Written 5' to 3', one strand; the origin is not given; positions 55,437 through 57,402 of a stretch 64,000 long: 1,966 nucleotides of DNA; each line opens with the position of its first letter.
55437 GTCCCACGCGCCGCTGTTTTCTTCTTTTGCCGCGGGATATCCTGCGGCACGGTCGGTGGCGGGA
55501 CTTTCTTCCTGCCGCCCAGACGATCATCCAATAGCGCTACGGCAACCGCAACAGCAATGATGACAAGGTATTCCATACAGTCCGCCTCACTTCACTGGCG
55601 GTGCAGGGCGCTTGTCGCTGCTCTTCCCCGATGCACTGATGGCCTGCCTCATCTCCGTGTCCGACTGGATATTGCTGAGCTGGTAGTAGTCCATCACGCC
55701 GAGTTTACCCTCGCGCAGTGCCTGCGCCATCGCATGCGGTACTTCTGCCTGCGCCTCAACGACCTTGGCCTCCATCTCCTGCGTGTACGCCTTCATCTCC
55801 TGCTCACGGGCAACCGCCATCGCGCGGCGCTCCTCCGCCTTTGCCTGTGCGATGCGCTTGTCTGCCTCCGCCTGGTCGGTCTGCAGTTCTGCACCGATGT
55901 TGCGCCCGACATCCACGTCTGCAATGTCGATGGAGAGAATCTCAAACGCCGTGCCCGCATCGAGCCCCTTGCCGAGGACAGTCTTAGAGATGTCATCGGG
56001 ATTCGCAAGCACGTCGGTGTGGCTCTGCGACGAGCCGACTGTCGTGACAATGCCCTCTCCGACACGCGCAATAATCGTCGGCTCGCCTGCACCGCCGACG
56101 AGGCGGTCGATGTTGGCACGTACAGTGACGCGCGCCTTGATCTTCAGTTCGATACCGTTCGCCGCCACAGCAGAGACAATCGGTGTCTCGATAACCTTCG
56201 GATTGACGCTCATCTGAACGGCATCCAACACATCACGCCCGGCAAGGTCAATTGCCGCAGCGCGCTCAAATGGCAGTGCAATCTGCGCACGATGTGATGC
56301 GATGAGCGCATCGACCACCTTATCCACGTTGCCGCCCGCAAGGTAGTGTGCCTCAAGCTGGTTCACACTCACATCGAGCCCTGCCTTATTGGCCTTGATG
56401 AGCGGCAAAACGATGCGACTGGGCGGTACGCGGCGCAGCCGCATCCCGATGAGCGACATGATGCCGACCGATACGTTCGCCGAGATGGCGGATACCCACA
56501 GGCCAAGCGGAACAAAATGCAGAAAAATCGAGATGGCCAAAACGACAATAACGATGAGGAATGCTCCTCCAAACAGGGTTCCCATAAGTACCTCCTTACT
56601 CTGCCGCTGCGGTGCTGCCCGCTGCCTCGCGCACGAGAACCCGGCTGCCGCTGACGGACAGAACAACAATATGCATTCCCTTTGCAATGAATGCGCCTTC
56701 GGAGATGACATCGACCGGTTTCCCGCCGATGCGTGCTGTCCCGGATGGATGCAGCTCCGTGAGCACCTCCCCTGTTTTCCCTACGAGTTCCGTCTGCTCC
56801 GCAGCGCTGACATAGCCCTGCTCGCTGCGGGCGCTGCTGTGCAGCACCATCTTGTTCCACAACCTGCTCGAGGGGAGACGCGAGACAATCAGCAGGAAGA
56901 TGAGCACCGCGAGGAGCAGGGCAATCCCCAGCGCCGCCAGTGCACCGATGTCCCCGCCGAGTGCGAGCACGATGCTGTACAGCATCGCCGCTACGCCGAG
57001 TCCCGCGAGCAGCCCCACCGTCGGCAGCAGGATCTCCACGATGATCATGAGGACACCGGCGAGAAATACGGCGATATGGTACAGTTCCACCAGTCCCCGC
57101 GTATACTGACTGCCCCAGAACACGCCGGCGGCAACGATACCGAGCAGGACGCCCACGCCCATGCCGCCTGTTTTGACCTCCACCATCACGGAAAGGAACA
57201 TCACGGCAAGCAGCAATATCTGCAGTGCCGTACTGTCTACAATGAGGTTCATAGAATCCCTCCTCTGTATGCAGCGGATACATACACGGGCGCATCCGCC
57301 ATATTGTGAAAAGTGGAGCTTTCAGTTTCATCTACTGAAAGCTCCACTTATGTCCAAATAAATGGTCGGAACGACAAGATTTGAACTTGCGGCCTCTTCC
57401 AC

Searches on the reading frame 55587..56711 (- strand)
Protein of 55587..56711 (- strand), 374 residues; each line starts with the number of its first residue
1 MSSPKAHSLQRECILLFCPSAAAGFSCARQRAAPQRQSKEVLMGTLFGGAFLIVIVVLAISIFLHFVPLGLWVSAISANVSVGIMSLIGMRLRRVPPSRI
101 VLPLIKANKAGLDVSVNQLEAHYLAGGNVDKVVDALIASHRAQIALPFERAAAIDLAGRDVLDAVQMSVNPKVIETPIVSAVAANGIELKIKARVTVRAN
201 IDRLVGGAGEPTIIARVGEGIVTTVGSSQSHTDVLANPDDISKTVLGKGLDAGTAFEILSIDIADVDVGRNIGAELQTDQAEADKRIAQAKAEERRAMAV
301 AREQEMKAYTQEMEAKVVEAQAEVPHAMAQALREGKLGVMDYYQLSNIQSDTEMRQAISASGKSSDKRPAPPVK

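Call 9: search_protein_families(library=pfam, proteins=[window:55587-56711:-], max_evalue=0.1)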
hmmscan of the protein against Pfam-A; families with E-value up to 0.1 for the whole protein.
window:55587-56711:- (374 aa): 2 families
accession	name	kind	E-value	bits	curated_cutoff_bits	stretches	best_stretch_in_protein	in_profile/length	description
PF12127.13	FloA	-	1.3e-161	537.4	34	1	51-360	3-312/314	Flotillin-like protein FloA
PF02403.27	Seryl_tRNA_N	-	0.00012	22.7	28.2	1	236-328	9-101/108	Seryl-tRNA synthetase N-terminal domain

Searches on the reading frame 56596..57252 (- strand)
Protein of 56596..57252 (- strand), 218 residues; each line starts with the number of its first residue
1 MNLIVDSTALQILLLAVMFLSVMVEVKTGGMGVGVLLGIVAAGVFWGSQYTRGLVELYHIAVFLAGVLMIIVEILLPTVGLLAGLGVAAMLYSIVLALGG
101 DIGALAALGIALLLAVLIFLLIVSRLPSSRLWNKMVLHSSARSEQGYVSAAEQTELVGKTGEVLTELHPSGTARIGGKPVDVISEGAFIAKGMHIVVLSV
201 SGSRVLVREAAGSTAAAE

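Call 9: search_protein_families(library=pfam, proteins=[window:56596-57252:-], max_evalue=0.1)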
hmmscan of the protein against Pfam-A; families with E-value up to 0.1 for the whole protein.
window:56596-57252:- (218 aa): 2 families
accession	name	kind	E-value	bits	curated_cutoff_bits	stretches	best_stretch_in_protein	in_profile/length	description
PF01957.25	NfeD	-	2.9e-13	50.2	29.1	1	155-208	3-56/57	NfeD-like C-terminal, partner-binding domain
PF24961.1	NfeD_membrane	-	2.4e-11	44.1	26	1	10-123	2-118/119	NfeD integral membrane domain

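Call 13: find_encoding_contigs(protein=window:56596-57252:-, flank=10000, max_places=10)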
Protein window:56596-57252:- (218 aa): 23 contigs read that carry it; 10 places shown.
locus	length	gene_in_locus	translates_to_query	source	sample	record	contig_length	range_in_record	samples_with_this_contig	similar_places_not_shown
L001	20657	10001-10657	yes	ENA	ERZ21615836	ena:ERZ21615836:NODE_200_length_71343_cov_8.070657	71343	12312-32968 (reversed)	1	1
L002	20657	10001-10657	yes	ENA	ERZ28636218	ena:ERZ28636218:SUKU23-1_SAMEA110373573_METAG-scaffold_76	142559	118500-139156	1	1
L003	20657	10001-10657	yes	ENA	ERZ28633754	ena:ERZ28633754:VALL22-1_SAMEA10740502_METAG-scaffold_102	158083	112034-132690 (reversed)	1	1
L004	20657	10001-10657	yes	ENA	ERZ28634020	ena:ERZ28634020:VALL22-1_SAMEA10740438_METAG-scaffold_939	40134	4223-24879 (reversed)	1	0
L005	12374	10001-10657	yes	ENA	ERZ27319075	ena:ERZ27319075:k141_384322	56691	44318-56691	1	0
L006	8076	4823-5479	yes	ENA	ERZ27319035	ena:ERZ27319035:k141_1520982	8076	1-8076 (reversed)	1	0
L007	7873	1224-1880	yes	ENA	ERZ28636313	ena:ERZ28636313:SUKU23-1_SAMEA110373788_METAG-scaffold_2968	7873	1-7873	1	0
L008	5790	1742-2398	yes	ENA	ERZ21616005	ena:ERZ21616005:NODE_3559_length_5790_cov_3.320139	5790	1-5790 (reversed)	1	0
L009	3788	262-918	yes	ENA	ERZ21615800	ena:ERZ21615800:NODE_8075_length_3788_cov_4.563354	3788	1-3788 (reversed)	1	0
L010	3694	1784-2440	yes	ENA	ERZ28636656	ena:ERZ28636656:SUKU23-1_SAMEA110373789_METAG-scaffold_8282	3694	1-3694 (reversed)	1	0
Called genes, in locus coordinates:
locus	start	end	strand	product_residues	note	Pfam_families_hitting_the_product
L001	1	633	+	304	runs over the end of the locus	PF00142:Fer4_NifH, PF01656:CbiA, PF02374:ArsA_ATPase (faint), PF06564:CBP_BcsQ (weak), PF09140:MipZ (weak), PF10609:ParA, PF13614:AAA_31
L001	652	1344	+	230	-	PF12945:PilZNR, PF07238:PilZ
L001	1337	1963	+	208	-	PF01339:CheB_methylest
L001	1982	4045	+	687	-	-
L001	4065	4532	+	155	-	PF01584:CheW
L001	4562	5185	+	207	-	PF13690:CheX (faint), PF04509:CheC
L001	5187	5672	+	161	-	PF03975:CheD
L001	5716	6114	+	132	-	-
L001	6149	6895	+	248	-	PF04542:Sigma70_r2, PF04539:Sigma70_r3 (weak), PF08281:Sigma70_r4_2, PF04545:Sigma70_r4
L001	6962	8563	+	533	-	PF20250:FapA_N, PF03961:FapA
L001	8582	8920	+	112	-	-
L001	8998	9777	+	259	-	-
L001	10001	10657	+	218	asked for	PF24961:NfeD_membrane, PF01957:NfeD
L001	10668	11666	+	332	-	PF12127:FloA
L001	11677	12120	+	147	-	-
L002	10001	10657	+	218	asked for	PF24961:NfeD_membrane, PF01957:NfeD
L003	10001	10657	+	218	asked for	PF24961:NfeD_membrane, PF01957:NfeD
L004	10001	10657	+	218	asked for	PF24961:NfeD_membrane, PF01957:NfeD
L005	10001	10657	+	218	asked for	PF24961:NfeD_membrane, PF01957:NfeD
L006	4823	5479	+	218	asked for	PF24961:NfeD_membrane, PF01957:NfeD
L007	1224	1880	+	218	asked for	PF24961:NfeD_membrane, PF01957:NfeD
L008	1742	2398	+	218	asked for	PF24961:NfeD_membrane, PF01957:NfeD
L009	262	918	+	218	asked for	PF24961:NfeD_membrane, PF01957:NfeD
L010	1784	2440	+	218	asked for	PF24961:NfeD_membrane, PF01957:NfeD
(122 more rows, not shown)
